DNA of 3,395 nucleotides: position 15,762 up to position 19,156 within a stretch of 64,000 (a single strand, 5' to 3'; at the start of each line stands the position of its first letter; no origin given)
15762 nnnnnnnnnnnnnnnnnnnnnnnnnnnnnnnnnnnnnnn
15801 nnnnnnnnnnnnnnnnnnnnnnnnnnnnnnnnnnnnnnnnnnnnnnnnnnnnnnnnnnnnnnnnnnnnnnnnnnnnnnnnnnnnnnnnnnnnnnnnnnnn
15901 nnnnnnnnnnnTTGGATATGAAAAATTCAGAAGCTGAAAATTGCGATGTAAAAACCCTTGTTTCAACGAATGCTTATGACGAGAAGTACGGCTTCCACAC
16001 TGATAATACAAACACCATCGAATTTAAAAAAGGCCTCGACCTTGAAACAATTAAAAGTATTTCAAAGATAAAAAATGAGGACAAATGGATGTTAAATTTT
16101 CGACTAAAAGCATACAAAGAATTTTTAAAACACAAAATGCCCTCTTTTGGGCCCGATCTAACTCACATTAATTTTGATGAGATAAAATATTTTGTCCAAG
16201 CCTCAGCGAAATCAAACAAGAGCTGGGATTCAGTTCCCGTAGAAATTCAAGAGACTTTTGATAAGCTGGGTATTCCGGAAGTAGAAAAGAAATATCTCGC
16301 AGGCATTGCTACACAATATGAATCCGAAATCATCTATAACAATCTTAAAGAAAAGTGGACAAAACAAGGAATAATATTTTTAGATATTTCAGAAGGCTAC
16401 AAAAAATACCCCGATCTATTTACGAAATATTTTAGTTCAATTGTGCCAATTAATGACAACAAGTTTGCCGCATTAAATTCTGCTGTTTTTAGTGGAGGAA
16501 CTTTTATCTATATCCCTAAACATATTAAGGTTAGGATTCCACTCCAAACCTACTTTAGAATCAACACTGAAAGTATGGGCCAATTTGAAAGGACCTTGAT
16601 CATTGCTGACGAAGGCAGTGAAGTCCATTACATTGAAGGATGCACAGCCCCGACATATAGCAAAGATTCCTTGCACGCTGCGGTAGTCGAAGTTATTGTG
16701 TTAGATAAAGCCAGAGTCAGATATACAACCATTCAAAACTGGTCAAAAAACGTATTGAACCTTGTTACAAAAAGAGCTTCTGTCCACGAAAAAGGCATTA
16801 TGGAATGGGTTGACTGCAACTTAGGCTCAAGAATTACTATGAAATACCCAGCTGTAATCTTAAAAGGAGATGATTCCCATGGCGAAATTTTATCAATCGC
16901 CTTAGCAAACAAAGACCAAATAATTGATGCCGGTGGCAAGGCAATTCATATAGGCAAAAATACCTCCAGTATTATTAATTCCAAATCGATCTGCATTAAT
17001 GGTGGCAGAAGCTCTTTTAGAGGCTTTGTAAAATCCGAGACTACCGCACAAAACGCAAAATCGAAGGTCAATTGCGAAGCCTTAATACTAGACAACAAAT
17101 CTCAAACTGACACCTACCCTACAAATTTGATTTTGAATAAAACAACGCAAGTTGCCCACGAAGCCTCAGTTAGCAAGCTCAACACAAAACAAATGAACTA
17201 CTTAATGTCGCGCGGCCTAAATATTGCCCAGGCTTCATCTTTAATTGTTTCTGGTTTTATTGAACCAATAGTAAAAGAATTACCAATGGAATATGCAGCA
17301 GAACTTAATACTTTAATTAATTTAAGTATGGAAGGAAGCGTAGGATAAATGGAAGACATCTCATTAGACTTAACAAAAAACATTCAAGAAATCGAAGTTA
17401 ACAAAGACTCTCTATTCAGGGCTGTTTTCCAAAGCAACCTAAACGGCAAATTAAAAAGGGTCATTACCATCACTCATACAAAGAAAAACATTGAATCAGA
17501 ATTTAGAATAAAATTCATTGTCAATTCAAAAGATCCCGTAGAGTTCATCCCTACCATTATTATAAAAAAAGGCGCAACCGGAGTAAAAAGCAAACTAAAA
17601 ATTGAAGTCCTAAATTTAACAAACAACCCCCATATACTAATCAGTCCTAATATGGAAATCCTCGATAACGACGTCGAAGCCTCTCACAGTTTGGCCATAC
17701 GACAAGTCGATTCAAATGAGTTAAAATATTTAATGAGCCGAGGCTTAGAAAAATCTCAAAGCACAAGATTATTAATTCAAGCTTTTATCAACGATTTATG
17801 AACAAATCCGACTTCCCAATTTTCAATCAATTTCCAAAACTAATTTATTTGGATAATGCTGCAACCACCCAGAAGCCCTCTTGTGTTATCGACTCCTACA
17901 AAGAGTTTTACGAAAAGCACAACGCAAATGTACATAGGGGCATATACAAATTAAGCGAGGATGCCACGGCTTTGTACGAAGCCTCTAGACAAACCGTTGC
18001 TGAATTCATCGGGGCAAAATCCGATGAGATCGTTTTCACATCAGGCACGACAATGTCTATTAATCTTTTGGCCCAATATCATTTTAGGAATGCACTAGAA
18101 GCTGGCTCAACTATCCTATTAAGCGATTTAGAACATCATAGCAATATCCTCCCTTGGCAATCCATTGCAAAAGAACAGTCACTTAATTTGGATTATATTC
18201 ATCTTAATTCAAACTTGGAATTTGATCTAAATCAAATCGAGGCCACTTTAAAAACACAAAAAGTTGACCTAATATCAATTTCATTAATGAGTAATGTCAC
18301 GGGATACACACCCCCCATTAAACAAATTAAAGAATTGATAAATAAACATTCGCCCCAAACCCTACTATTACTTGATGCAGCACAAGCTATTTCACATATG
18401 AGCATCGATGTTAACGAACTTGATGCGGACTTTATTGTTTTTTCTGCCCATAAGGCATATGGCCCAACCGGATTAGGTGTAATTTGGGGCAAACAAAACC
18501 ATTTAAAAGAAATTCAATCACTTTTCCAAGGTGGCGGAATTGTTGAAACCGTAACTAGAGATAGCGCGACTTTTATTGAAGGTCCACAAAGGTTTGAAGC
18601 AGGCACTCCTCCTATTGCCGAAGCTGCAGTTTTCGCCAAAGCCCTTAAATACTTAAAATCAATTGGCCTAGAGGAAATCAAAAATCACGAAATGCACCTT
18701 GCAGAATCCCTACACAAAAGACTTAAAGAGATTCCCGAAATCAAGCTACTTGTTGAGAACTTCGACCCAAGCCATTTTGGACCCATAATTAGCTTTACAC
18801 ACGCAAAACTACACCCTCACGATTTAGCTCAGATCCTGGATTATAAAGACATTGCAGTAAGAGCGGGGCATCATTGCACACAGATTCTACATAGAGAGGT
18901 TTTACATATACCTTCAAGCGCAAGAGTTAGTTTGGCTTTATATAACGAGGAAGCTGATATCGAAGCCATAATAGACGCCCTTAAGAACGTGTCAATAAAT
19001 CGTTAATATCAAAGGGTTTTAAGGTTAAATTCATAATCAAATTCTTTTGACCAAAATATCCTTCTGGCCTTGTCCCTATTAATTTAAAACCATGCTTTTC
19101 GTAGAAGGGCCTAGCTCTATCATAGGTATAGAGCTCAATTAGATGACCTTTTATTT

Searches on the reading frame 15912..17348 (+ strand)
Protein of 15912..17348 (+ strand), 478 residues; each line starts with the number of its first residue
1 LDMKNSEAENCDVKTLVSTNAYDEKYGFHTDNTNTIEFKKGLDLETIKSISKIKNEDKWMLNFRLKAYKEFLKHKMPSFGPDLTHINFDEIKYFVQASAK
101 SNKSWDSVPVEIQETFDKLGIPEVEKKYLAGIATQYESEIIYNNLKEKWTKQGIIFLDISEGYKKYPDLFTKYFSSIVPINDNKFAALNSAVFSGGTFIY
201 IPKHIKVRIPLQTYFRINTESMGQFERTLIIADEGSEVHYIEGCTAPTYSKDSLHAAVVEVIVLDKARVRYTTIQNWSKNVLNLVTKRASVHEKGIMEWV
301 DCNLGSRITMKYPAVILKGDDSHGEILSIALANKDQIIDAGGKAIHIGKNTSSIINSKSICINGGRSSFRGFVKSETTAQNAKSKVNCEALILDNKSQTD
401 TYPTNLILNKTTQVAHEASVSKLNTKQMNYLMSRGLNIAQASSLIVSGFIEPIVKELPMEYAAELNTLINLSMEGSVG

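Call 8: search_protein_families(library=pfam, proteins=[window:15912-17348:+], max_evalue=0.001)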
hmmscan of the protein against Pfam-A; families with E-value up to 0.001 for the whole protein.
window:15912-17348:+ (478 aa): 2 families
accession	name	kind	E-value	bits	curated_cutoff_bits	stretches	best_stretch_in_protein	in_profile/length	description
PF01458.23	SUFBD_core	-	2.5e-76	256.6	27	1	215-449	1-232/232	SUF system FeS cluster assembly, SufBD core domain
PF19295.5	SufBD_N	-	1.3e-11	44.9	23.5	1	57-212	23-171/172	SufBD protein N-terminal region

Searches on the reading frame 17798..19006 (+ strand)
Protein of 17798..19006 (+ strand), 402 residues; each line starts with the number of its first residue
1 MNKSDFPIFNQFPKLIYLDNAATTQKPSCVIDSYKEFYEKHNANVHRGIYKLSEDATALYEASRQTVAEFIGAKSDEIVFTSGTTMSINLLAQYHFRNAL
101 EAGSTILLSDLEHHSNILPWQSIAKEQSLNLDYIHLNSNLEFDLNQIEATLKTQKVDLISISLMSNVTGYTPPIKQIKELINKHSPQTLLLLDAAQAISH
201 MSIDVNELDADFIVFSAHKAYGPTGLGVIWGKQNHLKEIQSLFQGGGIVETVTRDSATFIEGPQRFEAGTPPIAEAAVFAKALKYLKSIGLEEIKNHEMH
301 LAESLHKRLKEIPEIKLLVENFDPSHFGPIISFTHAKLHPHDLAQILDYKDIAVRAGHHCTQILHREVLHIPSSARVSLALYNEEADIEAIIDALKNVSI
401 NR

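Call 8: search_protein_families(library=pfam, proteins=[window:17798-19006:+], max_evalue=0.001)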
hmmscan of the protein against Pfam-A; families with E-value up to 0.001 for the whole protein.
window:17798-19006:+ (402 aa): 2 families
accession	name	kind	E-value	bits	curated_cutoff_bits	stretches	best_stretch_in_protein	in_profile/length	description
PF00266.25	Aminotran_5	-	1.7e-125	419.3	21.5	1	16-390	1-370/371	Aminotransferase class-V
PF00155.27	Aminotran_1_2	-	1.7e-13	50.9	19.7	1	59-385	43-352/361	Aminotransferase class I and II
